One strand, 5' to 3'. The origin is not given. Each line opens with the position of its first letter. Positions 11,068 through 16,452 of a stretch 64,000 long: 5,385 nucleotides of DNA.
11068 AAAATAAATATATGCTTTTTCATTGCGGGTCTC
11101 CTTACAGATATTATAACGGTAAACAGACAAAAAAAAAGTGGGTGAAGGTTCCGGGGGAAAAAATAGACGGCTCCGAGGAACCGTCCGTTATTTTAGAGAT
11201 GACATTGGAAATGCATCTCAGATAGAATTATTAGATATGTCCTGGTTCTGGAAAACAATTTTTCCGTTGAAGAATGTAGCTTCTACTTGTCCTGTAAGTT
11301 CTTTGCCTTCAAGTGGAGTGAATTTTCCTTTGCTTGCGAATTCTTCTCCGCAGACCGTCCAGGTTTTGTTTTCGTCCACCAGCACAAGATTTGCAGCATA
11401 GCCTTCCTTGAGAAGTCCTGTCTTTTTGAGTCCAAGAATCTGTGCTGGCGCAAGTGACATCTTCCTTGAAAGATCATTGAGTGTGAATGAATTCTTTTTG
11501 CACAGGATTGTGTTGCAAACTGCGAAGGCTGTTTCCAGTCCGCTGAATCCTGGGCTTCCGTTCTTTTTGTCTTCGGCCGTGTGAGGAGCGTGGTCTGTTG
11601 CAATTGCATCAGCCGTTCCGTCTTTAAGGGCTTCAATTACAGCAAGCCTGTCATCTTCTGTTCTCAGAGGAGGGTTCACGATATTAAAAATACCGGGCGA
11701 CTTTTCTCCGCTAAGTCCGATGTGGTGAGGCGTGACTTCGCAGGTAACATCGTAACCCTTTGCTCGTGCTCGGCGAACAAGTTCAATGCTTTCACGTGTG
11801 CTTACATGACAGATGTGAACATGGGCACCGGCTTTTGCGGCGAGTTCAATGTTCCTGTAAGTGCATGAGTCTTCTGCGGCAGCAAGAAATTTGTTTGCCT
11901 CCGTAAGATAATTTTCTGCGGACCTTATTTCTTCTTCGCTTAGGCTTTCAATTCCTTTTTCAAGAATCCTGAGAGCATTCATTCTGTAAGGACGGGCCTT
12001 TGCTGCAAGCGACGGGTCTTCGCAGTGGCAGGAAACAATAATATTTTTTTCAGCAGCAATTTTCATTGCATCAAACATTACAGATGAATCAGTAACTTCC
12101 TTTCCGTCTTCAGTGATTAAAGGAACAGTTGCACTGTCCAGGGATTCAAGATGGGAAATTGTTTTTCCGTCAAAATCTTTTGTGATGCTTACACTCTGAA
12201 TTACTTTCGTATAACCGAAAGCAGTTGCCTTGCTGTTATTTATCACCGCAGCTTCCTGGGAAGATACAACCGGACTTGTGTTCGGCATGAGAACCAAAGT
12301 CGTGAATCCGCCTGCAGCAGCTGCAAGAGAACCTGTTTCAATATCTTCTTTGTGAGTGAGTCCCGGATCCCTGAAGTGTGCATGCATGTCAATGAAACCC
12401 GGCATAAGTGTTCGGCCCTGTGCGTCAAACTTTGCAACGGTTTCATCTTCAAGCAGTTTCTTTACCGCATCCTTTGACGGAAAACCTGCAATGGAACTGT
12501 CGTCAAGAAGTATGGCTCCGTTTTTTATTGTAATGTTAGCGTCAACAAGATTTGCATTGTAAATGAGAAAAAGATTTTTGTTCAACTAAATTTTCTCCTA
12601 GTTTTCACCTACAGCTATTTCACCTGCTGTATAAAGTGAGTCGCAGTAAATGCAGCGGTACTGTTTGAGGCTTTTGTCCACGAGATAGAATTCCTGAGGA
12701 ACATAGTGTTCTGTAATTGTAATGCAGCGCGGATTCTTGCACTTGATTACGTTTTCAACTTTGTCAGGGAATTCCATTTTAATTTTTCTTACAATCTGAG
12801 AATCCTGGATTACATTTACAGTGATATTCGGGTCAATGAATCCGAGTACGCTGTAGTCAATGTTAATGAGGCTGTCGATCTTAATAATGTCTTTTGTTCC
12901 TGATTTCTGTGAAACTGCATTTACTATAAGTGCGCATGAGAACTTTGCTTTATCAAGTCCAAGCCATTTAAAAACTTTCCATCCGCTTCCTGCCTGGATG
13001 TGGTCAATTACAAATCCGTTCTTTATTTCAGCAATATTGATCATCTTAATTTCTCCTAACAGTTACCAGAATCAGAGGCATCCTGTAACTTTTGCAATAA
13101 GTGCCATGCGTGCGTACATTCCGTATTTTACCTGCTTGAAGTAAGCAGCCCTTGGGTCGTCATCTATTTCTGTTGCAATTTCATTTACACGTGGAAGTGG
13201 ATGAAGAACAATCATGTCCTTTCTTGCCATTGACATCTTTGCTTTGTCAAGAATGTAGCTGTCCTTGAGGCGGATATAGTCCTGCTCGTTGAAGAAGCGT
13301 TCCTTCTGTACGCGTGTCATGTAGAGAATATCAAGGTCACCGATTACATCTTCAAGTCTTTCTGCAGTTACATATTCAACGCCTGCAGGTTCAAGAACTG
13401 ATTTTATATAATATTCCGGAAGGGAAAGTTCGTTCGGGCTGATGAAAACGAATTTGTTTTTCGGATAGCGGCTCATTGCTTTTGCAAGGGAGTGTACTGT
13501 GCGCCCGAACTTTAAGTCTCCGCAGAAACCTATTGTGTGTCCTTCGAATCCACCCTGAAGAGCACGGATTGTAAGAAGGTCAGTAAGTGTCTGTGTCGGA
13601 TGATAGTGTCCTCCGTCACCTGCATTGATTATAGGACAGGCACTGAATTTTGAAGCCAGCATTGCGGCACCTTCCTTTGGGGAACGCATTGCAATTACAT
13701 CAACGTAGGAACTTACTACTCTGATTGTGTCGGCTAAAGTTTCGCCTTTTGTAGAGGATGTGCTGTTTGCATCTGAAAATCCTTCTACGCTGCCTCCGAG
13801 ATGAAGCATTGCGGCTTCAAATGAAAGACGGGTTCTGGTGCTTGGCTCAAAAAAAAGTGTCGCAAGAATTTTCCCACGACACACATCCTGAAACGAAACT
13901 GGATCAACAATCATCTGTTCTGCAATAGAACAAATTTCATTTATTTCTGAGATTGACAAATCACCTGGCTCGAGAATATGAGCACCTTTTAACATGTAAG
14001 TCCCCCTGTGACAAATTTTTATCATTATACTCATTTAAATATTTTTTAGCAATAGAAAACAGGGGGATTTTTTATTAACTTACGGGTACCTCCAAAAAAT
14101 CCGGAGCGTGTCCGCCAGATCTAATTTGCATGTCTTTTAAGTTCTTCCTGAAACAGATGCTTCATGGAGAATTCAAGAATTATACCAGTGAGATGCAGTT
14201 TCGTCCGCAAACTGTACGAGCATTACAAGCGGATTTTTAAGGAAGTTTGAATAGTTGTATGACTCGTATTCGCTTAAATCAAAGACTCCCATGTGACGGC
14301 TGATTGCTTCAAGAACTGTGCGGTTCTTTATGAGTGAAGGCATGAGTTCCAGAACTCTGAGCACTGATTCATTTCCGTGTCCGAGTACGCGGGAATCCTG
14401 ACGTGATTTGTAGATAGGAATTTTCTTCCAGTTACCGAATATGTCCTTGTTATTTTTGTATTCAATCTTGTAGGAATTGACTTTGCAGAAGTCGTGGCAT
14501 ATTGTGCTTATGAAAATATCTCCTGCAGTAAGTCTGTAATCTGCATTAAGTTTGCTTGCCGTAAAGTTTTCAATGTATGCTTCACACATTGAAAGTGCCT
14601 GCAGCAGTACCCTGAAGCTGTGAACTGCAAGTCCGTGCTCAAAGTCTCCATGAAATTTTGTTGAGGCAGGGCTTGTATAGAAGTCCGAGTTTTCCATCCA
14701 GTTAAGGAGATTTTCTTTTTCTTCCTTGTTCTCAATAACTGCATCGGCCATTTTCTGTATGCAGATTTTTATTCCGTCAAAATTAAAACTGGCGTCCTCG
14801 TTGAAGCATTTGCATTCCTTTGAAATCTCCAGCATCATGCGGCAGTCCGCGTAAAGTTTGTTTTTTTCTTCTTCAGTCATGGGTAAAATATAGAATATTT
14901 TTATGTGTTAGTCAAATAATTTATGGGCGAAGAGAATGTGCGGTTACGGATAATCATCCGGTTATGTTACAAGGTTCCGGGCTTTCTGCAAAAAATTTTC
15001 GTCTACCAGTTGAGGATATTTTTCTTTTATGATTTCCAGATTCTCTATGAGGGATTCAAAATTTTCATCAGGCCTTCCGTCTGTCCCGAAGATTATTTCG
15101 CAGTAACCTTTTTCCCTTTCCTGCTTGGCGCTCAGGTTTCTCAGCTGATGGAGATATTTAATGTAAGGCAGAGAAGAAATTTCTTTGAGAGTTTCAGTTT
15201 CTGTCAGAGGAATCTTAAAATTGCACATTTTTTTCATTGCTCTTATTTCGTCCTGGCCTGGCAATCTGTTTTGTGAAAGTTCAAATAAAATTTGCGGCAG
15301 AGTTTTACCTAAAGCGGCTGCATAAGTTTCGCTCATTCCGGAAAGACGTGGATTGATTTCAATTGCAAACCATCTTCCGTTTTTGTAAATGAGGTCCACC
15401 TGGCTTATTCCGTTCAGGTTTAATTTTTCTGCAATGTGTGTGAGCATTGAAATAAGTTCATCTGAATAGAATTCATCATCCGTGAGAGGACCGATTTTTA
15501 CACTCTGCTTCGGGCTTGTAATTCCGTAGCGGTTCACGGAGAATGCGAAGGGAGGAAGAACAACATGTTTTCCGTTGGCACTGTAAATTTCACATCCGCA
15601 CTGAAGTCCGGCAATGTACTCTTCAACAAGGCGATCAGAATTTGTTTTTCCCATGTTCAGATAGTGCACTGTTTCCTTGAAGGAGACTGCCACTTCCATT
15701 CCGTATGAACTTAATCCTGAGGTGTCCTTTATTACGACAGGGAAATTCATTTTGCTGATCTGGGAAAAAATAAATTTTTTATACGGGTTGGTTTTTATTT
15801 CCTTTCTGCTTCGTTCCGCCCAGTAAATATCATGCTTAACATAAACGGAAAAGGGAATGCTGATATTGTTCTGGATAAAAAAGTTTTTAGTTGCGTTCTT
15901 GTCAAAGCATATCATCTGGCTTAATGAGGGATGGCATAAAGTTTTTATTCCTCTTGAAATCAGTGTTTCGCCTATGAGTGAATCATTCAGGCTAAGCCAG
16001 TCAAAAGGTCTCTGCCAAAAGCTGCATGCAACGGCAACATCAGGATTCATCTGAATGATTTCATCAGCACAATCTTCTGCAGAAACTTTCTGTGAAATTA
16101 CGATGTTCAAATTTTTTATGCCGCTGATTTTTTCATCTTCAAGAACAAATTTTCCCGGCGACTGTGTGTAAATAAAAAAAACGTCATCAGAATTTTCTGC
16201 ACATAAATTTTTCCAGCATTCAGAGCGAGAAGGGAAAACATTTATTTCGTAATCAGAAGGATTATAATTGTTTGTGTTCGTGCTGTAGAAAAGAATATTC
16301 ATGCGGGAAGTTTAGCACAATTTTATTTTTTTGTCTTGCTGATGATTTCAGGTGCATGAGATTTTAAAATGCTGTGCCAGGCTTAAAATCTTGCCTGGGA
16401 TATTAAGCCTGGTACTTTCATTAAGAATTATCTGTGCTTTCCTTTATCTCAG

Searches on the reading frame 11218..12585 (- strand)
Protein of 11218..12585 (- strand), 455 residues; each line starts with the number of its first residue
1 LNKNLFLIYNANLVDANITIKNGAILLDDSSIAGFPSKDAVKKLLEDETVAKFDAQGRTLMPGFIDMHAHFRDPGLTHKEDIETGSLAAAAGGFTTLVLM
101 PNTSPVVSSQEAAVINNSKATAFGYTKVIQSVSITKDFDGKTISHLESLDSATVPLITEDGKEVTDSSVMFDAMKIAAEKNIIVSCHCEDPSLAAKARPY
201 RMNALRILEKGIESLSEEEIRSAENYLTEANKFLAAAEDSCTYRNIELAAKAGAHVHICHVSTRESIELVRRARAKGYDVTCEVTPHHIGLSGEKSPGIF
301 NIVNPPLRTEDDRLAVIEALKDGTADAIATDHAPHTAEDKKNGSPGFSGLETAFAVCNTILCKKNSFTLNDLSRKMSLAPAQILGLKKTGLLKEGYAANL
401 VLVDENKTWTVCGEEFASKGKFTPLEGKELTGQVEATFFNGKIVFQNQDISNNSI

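Call 68: search_protein_families(library=pfam, max_evalue=0.000001, proteins=[window:11218-12585:-])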
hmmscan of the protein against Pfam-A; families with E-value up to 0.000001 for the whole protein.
window:11218-12585:- (455 aa): 2 families
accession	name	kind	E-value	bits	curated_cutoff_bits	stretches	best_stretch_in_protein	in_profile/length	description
PF01979.26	Amidohydro_1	-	2.6e-27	96.4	25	1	59-444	1-345/345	Amidohydrolase family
PF07969.17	Amidohydro_3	-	5.4e-14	53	29.7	0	53-75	3-25/472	Amidohydrolase family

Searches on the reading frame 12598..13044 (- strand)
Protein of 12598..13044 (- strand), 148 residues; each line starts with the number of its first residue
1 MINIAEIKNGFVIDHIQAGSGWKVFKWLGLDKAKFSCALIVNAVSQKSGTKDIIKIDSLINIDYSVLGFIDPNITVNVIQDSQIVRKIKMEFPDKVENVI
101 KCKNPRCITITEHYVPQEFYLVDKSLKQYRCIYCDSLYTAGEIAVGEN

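Call 68: search_protein_families(library=pfam, max_evalue=0.000001, proteins=[window:12598-13044:-])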
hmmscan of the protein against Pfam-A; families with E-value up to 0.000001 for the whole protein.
window:12598-13044:- (148 aa): 2 families
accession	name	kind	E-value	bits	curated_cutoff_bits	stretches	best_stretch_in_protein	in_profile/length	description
PF01948.23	PyrI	-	2.4e-27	95.4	25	1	3-90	2-92/93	Aspartate carbamoyltransferase regulatory chain, allosteric domain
PF02748.20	PyrI_C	-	3.2e-14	52.9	23.4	1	95-142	1-47/48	Aspartate carbamoyltransferase regulatory chain, metal binding domain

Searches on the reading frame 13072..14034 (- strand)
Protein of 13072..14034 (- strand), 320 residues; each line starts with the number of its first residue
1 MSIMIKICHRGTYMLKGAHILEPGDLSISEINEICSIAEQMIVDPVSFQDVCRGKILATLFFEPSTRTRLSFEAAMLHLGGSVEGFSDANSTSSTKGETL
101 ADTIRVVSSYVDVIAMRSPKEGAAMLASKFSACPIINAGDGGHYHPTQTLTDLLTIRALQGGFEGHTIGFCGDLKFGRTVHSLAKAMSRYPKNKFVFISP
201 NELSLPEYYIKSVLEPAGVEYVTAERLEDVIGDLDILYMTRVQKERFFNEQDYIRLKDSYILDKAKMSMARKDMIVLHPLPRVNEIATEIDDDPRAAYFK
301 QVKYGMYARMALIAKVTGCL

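Call 68: search_protein_families(library=pfam, max_evalue=0.000001, proteins=[window:13072-14034:-])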
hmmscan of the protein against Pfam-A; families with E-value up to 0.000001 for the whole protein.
window:13072-14034:- (320 aa): 2 families
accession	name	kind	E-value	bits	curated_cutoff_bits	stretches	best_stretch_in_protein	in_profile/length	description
PF02729.26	OTCace_N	-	2.9e-43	147.9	29.9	1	19-157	2-147/148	Aspartate/ornithine carbamoyltransferase, carbamoyl-P binding domain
PF00185.30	OTCace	-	6.3e-30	104.7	29.4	1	165-314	2-155/157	Aspartate/ornithine carbamoyltransferase, Asp/Orn binding domain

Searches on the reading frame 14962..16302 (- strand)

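Call 68: search_protein_families(library=pfam, max_evalue=0.000001, proteins=[window:14962-16302:-])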
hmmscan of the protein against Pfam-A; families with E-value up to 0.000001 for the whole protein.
window:14962-16302:- (446 aa): 1 family
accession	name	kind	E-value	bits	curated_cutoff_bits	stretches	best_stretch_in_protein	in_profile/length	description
PF02655.19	ATP-grasp_3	-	9.3e-10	39.2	23.2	1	173-322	19-159/160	ATP-grasp domain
